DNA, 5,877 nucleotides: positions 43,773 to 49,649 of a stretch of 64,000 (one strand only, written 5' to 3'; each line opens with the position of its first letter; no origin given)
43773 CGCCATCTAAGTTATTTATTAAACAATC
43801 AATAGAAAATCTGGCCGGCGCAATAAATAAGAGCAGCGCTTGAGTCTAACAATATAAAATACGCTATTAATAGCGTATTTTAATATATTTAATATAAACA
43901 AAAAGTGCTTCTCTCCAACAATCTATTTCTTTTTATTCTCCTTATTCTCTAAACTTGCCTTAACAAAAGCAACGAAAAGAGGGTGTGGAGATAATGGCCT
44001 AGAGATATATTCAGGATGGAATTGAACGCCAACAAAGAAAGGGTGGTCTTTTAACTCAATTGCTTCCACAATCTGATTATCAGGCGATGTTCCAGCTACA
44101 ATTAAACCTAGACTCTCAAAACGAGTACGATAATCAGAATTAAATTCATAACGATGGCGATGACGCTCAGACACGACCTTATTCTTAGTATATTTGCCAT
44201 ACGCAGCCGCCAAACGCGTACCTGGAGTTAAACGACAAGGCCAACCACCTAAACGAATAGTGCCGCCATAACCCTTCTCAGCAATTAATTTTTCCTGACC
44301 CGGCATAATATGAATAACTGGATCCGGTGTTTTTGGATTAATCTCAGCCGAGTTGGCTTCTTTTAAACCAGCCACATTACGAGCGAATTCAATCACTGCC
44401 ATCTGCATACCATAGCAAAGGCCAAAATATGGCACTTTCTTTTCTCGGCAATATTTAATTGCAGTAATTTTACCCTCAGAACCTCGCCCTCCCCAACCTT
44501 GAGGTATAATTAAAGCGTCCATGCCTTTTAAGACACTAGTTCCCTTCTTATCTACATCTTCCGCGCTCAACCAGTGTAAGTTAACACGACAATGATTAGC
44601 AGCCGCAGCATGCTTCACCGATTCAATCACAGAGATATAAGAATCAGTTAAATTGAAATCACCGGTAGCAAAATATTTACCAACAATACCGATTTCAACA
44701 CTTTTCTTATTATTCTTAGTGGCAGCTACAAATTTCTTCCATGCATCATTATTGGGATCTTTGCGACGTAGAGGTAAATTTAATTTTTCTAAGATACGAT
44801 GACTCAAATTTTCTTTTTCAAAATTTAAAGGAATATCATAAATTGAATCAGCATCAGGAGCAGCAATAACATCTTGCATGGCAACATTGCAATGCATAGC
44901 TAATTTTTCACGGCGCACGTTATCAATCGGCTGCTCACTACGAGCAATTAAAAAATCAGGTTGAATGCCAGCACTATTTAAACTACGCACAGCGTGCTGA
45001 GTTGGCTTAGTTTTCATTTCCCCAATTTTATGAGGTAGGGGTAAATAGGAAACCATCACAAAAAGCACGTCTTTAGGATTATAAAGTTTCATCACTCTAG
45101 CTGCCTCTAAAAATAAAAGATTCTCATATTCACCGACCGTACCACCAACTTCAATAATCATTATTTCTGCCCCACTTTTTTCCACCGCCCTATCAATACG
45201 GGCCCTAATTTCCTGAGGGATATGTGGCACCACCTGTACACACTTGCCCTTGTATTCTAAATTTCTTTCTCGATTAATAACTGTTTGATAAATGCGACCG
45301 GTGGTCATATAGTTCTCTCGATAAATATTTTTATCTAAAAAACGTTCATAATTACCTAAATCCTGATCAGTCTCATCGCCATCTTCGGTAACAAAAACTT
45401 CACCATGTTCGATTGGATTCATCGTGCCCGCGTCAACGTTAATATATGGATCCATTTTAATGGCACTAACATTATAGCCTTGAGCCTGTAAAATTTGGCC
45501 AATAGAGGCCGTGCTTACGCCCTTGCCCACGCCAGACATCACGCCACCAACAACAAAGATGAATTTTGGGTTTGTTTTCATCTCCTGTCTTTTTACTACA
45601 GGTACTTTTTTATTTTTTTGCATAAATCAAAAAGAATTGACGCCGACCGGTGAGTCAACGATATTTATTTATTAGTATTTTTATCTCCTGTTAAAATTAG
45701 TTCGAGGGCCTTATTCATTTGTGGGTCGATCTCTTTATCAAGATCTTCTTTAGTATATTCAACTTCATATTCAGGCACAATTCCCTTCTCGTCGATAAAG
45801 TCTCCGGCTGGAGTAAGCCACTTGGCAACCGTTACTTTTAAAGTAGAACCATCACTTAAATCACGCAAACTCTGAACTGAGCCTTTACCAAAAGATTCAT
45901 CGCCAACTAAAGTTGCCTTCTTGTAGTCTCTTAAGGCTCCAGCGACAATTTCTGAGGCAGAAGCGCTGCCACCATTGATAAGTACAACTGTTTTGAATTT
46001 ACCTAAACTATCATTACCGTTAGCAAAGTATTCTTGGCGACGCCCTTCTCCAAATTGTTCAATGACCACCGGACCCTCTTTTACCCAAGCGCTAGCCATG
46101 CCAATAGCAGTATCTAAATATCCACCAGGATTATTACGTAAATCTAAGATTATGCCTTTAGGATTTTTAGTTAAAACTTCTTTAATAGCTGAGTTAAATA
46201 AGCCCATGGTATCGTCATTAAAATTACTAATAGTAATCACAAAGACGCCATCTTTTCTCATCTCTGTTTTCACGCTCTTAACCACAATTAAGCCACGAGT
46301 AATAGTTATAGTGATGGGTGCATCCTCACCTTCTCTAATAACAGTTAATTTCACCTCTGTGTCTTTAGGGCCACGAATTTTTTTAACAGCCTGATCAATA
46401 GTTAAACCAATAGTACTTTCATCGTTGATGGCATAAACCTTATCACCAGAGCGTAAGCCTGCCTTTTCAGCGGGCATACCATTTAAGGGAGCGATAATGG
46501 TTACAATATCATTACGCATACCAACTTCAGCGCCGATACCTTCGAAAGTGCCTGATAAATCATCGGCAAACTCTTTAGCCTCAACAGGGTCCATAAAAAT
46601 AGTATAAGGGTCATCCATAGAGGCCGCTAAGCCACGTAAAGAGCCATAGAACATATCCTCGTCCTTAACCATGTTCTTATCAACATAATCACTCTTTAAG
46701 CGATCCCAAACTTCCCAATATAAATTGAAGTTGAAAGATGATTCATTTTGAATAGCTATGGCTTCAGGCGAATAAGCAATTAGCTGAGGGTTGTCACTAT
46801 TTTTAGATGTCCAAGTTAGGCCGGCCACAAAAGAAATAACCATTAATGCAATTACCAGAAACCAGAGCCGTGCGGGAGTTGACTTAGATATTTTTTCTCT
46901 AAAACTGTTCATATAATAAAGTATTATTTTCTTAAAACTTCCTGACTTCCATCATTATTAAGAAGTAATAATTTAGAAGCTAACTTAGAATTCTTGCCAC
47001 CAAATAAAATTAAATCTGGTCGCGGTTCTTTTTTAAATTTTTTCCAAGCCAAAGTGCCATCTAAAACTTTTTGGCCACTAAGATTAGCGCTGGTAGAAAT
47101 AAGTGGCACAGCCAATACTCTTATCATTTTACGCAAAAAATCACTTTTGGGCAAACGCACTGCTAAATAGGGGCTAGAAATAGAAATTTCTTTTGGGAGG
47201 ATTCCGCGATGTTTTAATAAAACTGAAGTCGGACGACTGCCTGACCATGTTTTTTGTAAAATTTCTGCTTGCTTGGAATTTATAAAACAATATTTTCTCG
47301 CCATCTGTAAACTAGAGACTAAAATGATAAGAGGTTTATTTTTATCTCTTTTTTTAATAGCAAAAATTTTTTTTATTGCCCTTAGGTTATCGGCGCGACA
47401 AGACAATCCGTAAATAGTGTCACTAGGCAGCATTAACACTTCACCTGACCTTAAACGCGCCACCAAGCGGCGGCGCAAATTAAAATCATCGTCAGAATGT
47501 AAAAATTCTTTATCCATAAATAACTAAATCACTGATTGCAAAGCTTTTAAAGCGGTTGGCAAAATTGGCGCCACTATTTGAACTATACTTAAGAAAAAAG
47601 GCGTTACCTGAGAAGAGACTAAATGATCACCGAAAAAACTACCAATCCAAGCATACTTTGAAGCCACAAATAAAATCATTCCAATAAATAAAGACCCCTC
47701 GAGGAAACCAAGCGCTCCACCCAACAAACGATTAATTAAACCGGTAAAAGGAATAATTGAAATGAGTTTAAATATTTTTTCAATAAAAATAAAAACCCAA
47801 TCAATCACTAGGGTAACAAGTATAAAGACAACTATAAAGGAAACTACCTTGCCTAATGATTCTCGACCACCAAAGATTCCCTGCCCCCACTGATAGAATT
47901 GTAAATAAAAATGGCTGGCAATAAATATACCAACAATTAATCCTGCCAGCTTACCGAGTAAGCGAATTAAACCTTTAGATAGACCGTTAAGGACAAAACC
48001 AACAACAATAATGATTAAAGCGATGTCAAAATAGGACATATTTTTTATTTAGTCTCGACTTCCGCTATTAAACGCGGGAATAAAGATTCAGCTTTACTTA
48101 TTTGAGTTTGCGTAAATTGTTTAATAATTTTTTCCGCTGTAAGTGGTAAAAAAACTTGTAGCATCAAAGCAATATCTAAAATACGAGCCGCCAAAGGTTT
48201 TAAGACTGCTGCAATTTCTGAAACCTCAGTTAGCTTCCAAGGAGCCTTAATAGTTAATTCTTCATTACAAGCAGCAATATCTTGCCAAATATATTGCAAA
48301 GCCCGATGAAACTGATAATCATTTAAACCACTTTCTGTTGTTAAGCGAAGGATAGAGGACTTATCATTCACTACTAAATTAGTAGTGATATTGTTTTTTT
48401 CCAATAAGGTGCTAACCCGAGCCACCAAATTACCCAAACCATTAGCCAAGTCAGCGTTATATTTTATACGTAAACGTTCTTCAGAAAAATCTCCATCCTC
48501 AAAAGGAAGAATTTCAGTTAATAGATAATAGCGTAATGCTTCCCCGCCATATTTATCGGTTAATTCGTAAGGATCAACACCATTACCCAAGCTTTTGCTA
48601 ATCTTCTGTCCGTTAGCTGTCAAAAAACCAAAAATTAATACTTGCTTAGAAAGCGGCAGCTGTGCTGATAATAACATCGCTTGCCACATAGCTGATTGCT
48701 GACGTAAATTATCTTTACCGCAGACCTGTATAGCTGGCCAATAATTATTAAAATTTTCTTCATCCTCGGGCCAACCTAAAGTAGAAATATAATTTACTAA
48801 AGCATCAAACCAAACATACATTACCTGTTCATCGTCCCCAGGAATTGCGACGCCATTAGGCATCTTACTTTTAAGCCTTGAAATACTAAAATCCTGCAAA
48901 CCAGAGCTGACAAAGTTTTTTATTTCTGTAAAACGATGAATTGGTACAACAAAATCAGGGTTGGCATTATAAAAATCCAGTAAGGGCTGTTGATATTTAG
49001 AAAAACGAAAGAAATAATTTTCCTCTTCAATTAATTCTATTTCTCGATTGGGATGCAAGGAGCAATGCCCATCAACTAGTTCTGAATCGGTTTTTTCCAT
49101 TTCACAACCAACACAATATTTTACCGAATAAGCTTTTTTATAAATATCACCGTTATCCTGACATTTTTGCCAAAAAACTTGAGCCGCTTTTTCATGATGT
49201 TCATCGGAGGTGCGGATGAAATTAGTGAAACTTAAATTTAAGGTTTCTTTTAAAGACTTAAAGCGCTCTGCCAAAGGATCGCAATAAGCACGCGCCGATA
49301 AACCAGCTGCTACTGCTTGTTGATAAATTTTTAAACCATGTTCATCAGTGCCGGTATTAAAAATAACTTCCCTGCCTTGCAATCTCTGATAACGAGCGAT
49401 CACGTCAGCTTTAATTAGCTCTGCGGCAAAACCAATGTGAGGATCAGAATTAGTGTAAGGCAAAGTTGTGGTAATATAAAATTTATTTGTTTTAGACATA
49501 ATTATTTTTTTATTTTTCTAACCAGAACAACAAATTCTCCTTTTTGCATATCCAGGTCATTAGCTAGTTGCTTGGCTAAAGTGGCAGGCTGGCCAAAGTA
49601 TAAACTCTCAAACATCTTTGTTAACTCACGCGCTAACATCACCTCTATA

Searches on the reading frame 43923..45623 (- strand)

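Call 42: search_protein_families(library=pfam, proteins=[window:43923-45623:-], max_evalue=0.00001)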
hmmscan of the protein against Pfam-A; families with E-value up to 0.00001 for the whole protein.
window:43923-45623:- (566 aa): 4 families
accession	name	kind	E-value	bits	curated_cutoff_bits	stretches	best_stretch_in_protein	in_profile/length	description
PF06418.20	CTP_synth_N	-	3.4e-109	364.7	26.1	1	20-283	1-265/265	CTP synthase N-terminus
PF00117.34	GATase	-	2.5e-36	125.5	22.8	1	325-555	2-189/190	Glutamine amidotransferase class-I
PF07722.19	Peptidase_C26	-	1.5e-08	35.1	20.5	1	387-538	96-219/219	Peptidase C26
PF01656.29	CbiA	-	4.5e-07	30.3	25.4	1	25-121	3-54/125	CobQ/CobB/MinD/ParA nucleotide binding domain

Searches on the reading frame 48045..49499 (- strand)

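Call 42: search_protein_families(library=pfam, proteins=[window:48045-49499:-], max_evalue=0.00001)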
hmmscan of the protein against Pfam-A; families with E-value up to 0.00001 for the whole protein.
window:48045-49499:- (484 aa): 3 families
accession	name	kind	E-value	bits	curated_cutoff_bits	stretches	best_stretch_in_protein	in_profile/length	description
PF09334.17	tRNA-synt_1g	-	5.5e-94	315.6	20.1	2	139-362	162-390/391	tRNA synthetases class I (M)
PF00133.28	tRNA-synt_1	-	8.6e-32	110.8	22.7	2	223-327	295-403/414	tRNA synthetases class I (I, L, M and V)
PF01406.26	tRNA-synt_1e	-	7.9e-11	42.3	27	0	283-342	237-295/301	tRNA synthetases class I (C) catalytic domain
